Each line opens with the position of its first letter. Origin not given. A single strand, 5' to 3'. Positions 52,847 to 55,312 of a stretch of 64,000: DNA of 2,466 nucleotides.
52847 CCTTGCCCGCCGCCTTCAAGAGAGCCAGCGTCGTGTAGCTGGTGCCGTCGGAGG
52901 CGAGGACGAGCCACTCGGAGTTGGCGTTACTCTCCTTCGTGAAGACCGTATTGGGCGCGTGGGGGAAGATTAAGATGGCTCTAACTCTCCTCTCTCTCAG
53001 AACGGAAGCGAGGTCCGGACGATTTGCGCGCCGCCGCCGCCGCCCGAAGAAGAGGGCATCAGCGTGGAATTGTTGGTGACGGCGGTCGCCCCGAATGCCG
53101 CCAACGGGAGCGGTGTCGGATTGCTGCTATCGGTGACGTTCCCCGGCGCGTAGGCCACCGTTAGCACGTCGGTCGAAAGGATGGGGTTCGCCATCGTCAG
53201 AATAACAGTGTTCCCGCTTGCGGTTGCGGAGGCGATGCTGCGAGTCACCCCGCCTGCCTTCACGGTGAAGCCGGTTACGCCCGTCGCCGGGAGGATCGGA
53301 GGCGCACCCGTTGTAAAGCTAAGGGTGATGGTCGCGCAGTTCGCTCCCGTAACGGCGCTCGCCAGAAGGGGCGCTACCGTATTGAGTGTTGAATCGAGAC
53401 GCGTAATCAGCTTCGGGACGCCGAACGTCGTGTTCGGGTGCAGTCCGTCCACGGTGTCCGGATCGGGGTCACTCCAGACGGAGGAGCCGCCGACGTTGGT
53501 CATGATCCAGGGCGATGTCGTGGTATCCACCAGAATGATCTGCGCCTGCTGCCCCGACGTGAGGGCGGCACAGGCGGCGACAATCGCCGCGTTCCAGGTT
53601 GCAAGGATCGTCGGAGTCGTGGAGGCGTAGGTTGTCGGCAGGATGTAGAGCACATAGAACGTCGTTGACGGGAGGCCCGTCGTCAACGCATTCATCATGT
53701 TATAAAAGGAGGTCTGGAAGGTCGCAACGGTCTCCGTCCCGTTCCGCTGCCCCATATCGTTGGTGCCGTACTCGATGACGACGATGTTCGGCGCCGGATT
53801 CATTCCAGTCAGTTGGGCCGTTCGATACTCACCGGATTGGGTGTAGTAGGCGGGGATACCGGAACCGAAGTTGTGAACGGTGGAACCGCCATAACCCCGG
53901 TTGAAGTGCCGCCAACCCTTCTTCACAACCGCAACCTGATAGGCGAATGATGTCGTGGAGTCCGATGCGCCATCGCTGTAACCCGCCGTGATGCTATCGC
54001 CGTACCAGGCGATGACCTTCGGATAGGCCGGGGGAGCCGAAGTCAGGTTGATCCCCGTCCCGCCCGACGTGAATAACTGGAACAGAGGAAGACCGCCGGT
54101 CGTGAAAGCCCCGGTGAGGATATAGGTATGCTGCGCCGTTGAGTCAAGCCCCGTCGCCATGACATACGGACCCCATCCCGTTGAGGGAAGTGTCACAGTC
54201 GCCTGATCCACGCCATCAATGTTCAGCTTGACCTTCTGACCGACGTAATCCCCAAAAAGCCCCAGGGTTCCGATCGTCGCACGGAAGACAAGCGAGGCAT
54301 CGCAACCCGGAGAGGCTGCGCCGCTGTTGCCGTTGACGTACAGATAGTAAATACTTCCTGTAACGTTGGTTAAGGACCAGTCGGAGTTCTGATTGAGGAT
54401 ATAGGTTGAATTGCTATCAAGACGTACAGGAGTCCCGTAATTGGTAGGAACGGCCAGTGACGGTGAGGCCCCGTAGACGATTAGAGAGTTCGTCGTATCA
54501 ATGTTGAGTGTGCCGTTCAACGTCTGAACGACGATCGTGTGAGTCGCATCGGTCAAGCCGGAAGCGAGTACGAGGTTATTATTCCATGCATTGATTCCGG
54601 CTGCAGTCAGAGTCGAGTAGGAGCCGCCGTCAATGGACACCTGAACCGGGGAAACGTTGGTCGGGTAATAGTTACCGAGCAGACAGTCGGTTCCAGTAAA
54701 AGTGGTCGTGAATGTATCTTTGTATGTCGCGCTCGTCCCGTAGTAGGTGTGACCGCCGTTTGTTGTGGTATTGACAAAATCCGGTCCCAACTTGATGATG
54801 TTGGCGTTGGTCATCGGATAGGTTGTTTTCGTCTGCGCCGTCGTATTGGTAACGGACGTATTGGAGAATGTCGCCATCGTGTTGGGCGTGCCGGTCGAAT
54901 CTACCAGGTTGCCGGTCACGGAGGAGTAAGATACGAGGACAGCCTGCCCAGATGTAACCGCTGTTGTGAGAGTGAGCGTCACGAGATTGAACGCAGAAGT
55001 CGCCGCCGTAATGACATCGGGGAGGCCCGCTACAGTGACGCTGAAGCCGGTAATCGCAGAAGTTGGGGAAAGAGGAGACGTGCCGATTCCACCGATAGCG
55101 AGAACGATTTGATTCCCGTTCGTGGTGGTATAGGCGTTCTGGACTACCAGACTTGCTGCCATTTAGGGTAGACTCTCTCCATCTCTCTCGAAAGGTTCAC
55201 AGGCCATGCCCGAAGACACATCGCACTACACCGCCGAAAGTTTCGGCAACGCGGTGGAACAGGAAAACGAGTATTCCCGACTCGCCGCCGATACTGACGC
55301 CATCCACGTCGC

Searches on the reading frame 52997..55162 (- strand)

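Call 11: search_protein_families(library=phrogs, proteins=[window:52997-55162:-], max_evalue=0.00001)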
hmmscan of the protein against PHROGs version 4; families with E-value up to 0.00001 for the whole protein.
window:52997-55162:- (721 aa): 0 families

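Call 82: search_protein_families(library=pfam, proteins=[window:52997-55162:-], max_evalue=0.001)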
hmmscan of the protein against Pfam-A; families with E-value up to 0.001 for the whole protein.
window:52997-55162:- (721 aa): 4 families
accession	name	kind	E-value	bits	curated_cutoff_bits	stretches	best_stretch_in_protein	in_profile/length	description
PF13472.12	Lipase_GDSL_2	-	2.2e-15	58.1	32.9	1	387-578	2-173/178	GDSL-like Lipase/Acylhydrolase family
PF13753.12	SWM_repeat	-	2.7e-12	47.2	27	2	12-81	11-83/86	Putative flagellar system-associated repeat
PF00657.28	Lipase_GDSL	-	7.1e-10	39.8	23.6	1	388-578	5-198/208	GDSL-like Lipase/Acylhydrolase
PF17996.7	CE2_N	-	0.00055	20.4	27.9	0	135-213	9-81/108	Carbohydrate esterase 2 N-terminal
